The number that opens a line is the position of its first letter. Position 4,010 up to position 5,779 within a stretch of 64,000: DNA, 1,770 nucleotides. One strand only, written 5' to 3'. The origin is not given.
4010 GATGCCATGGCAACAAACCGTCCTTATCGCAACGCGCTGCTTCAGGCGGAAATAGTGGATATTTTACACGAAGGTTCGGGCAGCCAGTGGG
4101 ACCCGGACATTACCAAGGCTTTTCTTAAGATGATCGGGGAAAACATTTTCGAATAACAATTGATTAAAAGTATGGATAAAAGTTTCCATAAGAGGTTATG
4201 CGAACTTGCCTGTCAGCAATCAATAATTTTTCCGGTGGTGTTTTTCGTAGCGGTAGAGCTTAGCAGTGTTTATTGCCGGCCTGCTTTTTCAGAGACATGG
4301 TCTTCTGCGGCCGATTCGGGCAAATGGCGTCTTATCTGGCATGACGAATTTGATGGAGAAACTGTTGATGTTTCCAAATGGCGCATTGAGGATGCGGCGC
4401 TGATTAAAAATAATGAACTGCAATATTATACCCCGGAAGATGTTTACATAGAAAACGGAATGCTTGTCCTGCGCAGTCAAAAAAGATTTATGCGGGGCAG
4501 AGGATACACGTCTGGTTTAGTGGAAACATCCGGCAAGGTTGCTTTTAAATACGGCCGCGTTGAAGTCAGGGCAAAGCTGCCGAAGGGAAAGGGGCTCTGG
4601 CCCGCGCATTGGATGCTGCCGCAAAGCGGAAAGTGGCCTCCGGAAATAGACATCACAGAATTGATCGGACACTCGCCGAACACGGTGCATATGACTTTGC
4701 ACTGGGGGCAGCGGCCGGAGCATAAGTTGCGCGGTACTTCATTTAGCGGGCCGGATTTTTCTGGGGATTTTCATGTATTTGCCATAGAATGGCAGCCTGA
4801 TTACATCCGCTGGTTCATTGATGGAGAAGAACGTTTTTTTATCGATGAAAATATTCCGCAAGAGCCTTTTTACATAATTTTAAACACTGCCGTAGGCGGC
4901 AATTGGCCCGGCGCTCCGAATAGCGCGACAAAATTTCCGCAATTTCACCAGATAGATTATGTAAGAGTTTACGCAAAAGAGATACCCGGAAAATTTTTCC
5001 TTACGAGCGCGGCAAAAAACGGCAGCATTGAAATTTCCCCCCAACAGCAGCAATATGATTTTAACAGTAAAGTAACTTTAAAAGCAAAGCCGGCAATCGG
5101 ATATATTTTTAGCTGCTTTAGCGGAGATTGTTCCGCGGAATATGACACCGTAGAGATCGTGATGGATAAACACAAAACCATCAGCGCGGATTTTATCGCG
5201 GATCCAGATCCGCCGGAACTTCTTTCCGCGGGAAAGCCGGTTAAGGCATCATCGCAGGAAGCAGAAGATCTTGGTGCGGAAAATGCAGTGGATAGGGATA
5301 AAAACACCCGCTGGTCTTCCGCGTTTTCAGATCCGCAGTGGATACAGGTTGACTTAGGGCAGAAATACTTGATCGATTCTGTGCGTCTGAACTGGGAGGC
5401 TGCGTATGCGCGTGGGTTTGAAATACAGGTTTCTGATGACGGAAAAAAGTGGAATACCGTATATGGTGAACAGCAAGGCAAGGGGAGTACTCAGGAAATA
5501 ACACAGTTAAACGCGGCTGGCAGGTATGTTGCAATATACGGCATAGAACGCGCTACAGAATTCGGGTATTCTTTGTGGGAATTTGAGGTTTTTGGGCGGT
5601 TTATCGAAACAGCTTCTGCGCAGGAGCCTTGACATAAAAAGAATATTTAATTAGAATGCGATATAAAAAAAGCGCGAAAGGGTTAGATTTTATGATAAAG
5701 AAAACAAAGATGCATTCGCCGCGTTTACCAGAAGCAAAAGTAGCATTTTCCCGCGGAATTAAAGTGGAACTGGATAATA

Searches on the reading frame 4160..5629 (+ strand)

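Call 11: search_protein_families(library=pfam, max_evalue=0.00001, proteins=[window:4160-5629:+])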
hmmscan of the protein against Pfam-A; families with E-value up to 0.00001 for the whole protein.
window:4160-5629:+ (490 aa): 5 families
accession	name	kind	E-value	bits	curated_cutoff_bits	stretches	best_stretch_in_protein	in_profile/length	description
PF00722.28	Glyco_hydro_16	-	4.2e-25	88.6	22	1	90-254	9-167/175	Glycosyl hydrolases family 16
PF00754.31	F5_F8_type_C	-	9.4e-25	87.6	28.2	1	361-474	2-125/127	F5/8 type C domain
PF22633.2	F5_F8_type_C_2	-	3.5e-24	85.7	27.8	1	375-459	1-91/91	NedA-like, galactose-binding domain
PF03935.22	SKN1_KRE6_Sbg1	-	9.3e-22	77.6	30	2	49-153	110-222/501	Beta-glucan synthesis-associated protein SKN1/KRE6/Sbg1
PF18998.6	Flg_new_2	-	2.5e-08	34.2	23.6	1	283-347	6-71/73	Divergent InlB B-repeat domain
